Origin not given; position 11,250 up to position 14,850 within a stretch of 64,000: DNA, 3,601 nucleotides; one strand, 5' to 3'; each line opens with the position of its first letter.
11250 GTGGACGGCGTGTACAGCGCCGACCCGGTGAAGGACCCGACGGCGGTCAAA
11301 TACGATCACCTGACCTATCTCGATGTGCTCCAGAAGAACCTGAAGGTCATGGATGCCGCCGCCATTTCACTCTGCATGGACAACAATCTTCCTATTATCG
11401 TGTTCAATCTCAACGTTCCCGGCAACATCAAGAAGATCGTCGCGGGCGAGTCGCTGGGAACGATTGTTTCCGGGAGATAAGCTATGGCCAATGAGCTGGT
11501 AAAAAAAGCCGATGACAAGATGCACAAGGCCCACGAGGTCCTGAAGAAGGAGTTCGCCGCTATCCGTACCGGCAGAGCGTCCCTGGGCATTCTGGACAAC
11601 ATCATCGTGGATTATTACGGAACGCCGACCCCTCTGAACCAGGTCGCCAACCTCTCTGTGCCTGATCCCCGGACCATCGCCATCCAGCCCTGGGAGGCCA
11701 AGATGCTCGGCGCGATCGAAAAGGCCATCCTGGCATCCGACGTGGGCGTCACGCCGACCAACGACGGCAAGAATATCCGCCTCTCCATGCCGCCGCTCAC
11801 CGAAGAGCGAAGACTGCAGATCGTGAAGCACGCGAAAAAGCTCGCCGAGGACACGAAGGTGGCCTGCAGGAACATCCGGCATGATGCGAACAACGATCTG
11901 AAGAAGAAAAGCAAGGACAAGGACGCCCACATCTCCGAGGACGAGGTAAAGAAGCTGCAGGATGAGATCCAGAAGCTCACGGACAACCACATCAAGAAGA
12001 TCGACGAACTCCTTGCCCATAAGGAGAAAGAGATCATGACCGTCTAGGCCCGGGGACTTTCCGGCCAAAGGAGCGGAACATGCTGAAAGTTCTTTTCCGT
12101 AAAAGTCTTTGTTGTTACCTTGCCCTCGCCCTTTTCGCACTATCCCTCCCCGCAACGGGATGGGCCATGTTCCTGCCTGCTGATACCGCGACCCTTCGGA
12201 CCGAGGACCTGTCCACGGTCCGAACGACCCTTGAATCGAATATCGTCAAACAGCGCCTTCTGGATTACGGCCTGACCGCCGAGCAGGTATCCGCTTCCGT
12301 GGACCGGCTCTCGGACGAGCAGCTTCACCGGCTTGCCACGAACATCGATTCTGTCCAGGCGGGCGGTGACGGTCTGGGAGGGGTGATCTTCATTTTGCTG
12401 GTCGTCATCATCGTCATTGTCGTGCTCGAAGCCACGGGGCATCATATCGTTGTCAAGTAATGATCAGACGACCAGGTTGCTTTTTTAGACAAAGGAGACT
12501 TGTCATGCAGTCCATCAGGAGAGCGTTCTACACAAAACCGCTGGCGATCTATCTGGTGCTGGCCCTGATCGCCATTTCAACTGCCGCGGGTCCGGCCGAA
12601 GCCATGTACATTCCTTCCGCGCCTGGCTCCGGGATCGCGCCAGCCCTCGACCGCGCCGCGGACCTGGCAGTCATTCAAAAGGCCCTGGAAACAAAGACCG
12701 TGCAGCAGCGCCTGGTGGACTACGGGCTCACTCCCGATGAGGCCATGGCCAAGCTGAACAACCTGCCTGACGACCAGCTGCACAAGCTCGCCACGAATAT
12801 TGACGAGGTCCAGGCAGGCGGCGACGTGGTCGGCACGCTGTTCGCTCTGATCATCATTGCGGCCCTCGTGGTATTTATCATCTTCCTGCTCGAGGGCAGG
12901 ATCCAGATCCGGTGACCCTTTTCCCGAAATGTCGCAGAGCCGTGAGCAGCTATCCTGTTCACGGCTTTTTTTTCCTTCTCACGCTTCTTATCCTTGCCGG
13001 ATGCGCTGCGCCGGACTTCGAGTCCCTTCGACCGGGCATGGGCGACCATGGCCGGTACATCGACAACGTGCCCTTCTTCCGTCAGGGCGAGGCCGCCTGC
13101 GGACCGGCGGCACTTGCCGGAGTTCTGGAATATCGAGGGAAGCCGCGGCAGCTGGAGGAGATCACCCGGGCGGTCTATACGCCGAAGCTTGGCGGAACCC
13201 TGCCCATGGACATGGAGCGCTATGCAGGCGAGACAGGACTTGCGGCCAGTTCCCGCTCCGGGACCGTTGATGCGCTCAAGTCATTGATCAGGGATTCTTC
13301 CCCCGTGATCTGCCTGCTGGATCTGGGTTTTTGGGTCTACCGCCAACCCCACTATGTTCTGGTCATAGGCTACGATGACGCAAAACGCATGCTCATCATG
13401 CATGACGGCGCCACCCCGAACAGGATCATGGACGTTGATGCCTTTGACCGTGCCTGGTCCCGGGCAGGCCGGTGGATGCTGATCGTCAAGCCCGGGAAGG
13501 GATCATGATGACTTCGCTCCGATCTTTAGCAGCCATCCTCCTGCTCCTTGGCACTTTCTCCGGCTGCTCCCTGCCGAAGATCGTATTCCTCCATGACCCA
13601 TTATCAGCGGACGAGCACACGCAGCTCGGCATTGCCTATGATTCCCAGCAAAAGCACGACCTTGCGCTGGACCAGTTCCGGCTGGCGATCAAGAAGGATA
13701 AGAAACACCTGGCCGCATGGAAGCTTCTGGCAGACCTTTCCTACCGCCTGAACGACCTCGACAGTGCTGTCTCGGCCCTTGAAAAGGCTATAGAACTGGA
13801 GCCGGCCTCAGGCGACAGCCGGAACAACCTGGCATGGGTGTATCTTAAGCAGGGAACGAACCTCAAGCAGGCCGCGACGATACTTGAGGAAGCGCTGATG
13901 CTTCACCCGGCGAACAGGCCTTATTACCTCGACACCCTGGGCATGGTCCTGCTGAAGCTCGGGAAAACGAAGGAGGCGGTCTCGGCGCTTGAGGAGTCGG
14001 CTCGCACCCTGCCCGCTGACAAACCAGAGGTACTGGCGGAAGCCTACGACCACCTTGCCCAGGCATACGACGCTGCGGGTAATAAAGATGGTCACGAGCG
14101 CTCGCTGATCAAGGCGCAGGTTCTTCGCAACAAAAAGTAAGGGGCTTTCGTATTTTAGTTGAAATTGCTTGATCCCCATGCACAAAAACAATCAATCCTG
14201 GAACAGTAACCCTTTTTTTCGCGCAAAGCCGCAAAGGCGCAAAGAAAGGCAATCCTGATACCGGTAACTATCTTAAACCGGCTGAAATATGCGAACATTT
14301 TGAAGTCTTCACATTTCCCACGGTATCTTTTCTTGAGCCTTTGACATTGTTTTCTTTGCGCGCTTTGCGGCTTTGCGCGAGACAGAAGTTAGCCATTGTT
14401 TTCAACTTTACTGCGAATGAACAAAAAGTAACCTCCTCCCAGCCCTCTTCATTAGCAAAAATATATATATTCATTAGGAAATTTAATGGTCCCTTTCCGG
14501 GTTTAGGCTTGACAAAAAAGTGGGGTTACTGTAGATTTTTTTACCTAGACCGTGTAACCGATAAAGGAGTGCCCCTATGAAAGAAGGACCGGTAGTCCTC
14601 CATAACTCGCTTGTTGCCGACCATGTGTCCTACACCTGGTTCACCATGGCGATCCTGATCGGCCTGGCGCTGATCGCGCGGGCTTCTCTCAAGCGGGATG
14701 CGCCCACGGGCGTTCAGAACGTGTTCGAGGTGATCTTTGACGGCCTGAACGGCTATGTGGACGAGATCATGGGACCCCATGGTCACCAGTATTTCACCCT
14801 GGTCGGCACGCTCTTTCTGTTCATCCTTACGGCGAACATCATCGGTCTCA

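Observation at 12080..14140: Candidate C-terminal processing/sorting system: two paralogous secreted GG-CTERM-like small proteins + C39-like cysteine-peptidase lipoprotein + TPR lipoprotein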

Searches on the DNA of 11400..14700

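Call 56: search_rna_families(source=window, start=11400, end=14700, threshold=evalue, max_evalue=1)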
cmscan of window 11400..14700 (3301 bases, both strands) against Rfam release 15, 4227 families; matches with E-value up to 1: 0.
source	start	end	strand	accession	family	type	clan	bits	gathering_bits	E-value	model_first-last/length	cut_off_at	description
